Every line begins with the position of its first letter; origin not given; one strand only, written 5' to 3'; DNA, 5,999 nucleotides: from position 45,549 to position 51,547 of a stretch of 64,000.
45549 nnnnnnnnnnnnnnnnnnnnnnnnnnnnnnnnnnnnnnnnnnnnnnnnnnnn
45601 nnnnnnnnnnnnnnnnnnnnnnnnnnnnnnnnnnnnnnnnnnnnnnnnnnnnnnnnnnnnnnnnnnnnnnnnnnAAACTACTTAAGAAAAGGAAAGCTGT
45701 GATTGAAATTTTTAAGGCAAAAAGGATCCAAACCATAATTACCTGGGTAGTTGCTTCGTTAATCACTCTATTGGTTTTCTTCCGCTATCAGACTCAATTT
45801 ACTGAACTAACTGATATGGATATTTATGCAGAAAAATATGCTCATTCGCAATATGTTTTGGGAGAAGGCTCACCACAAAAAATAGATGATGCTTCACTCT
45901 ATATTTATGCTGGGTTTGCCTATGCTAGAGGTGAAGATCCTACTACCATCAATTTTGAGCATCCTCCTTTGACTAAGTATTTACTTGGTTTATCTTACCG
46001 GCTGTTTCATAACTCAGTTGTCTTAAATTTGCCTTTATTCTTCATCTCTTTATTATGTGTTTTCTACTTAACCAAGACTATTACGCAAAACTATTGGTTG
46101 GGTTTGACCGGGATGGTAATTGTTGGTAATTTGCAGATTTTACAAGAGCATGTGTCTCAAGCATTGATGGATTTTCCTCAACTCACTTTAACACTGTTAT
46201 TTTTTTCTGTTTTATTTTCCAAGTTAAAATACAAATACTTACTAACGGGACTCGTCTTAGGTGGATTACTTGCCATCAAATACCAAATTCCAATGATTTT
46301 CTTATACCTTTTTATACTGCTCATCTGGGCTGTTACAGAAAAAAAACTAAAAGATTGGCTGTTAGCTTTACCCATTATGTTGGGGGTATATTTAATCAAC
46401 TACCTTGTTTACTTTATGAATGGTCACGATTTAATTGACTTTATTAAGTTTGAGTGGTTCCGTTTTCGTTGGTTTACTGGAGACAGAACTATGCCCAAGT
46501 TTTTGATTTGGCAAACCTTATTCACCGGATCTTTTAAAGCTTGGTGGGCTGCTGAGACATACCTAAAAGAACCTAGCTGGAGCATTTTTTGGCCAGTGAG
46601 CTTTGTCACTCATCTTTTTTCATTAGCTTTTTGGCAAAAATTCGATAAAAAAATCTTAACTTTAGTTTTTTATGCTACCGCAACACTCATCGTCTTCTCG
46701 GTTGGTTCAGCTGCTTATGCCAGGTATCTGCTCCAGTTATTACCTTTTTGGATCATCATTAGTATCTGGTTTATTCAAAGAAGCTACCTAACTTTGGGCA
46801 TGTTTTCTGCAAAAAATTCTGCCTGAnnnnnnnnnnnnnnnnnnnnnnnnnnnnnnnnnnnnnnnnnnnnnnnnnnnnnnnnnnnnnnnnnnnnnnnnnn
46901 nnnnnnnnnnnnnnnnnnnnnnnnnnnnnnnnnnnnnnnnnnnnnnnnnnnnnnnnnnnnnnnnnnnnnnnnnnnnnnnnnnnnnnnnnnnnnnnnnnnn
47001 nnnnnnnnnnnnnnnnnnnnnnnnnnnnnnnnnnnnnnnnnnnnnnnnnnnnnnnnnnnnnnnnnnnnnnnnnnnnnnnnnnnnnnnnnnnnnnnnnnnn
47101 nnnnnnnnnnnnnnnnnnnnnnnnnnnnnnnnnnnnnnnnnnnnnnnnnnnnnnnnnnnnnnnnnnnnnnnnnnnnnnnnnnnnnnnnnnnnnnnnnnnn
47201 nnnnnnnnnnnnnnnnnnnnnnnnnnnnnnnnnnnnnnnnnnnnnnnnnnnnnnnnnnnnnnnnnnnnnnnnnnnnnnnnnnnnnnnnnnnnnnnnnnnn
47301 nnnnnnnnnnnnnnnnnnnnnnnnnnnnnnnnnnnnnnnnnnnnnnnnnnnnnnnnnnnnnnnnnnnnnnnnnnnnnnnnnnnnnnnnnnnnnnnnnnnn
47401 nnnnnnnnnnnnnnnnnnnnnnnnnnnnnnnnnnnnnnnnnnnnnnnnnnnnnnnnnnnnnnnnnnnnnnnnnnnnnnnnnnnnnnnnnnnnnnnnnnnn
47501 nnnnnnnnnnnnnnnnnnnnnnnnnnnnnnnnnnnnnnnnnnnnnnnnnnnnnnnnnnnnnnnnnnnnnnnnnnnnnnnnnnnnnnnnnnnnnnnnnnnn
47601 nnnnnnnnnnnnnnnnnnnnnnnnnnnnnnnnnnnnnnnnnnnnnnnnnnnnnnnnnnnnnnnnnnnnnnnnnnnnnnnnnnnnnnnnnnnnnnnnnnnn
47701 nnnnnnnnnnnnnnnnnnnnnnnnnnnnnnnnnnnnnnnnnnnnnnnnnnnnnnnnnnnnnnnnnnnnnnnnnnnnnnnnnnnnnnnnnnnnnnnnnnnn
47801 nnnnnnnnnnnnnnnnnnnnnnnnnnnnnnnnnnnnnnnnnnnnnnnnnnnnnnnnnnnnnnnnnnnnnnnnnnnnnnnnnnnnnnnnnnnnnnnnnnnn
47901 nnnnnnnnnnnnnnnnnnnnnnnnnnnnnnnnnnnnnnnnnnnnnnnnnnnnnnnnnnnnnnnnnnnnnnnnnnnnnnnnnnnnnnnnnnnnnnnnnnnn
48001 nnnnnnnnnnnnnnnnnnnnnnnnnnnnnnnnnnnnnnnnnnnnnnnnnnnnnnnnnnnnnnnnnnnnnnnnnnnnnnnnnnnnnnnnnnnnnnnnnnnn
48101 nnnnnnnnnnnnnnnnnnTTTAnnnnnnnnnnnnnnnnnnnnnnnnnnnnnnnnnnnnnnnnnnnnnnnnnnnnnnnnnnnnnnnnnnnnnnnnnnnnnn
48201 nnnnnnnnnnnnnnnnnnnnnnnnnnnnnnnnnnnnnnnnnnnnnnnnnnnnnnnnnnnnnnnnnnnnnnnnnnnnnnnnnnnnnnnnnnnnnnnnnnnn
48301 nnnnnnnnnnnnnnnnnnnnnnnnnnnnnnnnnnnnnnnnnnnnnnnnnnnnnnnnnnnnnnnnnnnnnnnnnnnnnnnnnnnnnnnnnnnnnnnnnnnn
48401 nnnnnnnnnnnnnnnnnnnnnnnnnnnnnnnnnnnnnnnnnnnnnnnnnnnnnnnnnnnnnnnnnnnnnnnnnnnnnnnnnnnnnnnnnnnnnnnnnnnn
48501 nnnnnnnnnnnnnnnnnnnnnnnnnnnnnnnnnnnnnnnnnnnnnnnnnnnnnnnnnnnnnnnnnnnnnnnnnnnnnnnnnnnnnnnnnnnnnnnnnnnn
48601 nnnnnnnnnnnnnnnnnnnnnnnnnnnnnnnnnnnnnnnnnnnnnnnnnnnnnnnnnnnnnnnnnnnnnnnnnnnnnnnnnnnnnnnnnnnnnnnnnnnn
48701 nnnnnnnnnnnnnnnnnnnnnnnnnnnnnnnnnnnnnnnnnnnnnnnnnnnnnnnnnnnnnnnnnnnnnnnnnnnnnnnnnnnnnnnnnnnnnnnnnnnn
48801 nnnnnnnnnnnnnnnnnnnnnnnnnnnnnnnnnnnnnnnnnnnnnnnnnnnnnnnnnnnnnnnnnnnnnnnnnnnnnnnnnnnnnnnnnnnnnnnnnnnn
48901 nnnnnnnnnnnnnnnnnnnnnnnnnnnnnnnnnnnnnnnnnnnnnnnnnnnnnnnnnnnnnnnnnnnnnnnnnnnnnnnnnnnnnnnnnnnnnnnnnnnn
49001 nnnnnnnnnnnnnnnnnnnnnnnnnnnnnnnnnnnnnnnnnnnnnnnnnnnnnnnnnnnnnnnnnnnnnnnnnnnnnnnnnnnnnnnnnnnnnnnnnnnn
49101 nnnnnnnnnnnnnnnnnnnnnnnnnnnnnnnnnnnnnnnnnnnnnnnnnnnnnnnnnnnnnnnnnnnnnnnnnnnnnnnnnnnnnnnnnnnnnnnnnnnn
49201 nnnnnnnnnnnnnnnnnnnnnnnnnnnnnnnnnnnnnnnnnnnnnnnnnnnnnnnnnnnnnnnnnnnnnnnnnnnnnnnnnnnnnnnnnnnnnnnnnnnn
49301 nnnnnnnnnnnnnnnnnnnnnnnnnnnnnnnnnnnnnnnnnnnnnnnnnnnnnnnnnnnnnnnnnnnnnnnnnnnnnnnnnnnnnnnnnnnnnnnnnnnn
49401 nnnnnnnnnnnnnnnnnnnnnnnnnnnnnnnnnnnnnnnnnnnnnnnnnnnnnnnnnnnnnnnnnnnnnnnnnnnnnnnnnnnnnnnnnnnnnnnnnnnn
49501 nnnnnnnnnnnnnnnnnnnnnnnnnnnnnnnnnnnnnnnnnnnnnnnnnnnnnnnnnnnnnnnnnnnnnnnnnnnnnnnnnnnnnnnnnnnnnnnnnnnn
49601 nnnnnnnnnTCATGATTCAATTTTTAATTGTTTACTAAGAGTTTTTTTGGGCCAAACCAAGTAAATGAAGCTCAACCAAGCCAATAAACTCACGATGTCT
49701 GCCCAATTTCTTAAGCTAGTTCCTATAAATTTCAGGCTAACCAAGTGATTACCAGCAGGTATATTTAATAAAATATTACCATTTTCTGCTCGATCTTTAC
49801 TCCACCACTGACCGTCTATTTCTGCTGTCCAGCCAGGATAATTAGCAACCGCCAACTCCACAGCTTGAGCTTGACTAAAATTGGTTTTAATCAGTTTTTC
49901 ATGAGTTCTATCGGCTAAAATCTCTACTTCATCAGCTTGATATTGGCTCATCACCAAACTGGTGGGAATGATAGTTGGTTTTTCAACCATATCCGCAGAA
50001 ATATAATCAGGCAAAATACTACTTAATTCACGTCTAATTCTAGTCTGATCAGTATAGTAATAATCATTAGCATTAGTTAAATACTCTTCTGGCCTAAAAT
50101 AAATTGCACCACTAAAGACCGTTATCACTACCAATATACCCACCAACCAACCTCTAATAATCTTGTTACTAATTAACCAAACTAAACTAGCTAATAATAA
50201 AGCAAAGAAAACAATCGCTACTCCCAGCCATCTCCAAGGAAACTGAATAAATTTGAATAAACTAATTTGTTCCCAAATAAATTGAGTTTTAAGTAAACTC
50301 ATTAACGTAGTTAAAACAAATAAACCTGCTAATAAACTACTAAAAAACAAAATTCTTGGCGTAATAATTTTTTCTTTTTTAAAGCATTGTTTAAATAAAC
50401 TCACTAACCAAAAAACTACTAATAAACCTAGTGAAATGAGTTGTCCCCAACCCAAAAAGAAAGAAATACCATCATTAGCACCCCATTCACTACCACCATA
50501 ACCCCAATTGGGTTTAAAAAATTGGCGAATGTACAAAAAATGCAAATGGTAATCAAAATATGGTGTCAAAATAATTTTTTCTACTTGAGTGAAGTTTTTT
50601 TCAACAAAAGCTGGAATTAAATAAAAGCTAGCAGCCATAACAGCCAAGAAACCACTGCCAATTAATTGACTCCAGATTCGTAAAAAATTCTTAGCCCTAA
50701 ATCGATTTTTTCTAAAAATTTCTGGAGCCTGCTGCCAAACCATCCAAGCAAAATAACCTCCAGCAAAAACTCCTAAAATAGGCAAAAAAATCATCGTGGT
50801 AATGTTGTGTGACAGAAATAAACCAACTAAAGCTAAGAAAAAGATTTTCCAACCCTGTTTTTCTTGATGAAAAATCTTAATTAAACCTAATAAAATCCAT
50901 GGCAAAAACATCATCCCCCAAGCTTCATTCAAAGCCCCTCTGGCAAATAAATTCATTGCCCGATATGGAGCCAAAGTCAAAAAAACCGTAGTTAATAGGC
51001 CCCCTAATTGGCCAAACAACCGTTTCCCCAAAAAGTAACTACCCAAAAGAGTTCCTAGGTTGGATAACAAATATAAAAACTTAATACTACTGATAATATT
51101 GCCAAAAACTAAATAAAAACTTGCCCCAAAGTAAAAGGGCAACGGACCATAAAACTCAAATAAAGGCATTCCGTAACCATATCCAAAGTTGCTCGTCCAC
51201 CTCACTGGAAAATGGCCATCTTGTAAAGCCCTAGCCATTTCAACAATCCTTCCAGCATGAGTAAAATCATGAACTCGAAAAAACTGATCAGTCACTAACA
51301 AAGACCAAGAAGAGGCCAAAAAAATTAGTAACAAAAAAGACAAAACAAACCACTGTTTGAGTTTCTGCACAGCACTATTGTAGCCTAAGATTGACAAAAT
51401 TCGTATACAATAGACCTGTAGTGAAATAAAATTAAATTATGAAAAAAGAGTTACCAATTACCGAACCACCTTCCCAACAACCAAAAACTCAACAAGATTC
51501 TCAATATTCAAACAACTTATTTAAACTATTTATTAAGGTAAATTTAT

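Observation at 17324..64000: Unusually dense expansion of GT-C membrane glycosyltransferases fed by three polyprenyl-phosphate sugar synthases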

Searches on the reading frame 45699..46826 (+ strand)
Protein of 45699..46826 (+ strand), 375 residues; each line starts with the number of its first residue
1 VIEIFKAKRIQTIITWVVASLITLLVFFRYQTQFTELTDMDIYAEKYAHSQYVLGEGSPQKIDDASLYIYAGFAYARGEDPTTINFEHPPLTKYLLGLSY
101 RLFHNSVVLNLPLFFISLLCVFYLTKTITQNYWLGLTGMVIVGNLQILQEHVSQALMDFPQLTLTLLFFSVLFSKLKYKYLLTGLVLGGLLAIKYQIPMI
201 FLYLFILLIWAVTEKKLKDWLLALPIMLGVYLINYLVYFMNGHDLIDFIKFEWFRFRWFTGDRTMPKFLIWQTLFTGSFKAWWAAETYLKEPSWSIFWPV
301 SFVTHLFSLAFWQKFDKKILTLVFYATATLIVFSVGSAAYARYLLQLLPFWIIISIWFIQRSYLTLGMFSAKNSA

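Call 6: search_protein_families(library=pfam, proteins=[window:45699-46826:+], max_evalue=0.01)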
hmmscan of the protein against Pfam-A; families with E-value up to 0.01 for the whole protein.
window:45699-46826:+ (375 aa): 0 families

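Call 16: search_protein_families(library=ncbifam, proteins=[window:45699-46826:+], max_evalue=1)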
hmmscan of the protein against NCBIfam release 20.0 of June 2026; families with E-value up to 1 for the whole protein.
window:45699-46826:+ (375 aa): 0 families

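Call 20: search_solved_structures(query=window:45699-46826:+, max_evalue=10)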
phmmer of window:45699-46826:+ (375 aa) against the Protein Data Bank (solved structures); distinct sequences matched with E-value up to 10: 0.

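Call 33: find_homologous_proteins(query=window:45699-46826:+, max_evalue=0.001)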
Query window:45699-46826:+ (375 aa): 87 proteins with E <= 0.001 among 8000 candidates.
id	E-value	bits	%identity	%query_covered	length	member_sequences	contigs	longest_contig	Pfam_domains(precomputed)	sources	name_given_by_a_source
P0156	1.1e-233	794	95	100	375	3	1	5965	-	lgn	-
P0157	4.7e-225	765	94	97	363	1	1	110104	-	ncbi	-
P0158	7.9e-164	564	68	98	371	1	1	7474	-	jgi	jgi:predicted membrane-bound dolichyl-phosphate-mannose-protein mannosyltransferase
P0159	1.2e-101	359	50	94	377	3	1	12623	-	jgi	-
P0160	8.2e-98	346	50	90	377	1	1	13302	-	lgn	-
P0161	9.5e-91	323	47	91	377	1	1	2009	-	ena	-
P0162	1.2e-90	323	47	92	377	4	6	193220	-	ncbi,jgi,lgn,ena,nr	ncbi:MAG TPA: hypothetical protein DIV47_01835 [Candidatus Pacebacteria bacterium]|nr:hypothetical p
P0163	1.9e-89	319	48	93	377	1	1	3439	-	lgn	-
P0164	6.4e-87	310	44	93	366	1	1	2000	-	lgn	-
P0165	3.4e-85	305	47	87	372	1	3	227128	-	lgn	-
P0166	2.9e-84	302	45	92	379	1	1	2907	PF02366.25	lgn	-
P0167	4.2e-83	298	44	91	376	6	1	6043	-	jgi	-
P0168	4.0e-82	295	43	95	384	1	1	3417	-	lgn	-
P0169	5.5e-82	294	42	95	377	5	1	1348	-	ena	-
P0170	1.6e-81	293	43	89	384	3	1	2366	-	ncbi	-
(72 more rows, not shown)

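Call 37: search_solved_structures(query=A3, max_evalue=1, show_alignments=1)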
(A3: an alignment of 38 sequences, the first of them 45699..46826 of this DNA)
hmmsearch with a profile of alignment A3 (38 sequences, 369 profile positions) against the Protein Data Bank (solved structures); distinct sequences matched with E-value up to 1: 0.

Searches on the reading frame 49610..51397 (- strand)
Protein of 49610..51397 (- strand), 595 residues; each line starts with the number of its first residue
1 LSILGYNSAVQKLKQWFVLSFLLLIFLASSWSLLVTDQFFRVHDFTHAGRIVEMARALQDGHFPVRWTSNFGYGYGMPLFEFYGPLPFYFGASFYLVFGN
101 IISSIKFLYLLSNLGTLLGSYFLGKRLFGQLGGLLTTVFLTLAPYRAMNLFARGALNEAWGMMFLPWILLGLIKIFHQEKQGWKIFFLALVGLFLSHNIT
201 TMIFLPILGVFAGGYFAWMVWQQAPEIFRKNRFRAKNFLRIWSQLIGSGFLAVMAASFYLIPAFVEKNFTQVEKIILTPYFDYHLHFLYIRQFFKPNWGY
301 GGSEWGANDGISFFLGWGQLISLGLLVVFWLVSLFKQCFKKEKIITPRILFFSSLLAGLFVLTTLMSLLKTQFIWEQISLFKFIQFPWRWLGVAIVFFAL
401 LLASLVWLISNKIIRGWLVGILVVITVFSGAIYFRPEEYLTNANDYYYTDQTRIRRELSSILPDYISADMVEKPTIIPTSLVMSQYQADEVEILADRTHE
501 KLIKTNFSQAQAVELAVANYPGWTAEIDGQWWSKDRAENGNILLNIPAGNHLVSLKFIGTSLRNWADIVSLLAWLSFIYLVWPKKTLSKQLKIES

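Call 6: search_protein_families(library=pfam, proteins=[window:49610-51397:-], max_evalue=0.01)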
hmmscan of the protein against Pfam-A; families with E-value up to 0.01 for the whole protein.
window:49610-51397:- (595 aa): 2 families
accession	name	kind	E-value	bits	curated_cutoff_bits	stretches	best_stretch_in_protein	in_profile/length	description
PF13231.12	PMT_2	-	1.5e-05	25.7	26.1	1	85-211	4-128/160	Dolichyl-phosphate-mannose-protein mannosyltransferase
PF09586.16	YfhO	-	0.0041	16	28.5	1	486-560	751-826/835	Bacterial membrane protein YfhO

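Call 16: search_protein_families(library=ncbifam, proteins=[window:49610-51397:-], max_evalue=1)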
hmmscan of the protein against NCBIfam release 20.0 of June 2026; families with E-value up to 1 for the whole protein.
window:49610-51397:- (595 aa): 0 families
